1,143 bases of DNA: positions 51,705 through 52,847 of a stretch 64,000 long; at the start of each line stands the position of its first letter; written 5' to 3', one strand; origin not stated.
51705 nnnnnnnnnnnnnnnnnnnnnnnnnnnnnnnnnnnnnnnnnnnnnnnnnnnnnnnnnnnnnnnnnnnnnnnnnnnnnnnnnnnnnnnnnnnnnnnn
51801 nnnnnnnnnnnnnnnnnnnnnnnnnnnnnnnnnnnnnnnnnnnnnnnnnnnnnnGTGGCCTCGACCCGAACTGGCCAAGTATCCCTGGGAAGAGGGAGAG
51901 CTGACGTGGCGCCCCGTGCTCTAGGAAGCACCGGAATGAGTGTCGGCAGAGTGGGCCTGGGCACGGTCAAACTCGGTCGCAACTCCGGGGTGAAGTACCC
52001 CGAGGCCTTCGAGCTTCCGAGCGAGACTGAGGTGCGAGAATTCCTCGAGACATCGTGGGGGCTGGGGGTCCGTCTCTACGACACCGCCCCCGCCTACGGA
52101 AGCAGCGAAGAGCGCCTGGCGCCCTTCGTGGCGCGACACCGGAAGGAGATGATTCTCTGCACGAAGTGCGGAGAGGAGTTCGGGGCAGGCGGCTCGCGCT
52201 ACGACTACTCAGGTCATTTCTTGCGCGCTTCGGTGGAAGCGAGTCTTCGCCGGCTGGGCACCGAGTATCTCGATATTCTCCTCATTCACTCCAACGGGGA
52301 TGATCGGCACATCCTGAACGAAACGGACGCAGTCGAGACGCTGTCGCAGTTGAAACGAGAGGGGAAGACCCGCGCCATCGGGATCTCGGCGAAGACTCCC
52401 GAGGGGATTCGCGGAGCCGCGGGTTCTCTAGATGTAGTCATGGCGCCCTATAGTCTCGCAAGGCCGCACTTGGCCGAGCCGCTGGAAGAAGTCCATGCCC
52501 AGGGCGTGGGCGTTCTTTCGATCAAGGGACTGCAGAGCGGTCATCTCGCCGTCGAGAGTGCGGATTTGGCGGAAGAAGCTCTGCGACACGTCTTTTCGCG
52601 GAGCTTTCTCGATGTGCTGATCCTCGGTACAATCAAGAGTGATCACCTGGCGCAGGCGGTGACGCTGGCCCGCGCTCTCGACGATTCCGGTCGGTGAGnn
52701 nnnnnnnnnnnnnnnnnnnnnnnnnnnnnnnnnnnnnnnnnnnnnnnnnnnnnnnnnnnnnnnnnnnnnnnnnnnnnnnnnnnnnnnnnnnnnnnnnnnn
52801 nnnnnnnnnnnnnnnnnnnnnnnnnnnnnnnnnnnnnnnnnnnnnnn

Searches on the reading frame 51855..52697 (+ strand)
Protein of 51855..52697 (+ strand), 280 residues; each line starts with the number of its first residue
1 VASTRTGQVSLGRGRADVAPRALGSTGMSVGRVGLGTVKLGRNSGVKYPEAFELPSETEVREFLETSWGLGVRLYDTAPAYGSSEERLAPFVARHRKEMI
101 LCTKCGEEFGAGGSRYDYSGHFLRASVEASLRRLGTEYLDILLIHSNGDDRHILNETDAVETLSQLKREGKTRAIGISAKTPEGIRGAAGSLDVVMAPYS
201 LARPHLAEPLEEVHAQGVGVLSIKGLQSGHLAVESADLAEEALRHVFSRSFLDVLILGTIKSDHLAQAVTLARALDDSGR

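Call 37: search_protein_families(library=pfam, proteins=[window:51855-52697:+], max_evalue=0.00001)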
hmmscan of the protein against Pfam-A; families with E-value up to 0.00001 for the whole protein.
window:51855-52697:+ (280 aa): 1 family
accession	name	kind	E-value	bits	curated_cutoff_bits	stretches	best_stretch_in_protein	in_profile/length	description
PF00248.27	Aldo_ket_red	-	4.2e-31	108.5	24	1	33-233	2-199/291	Aldo/keto reductase family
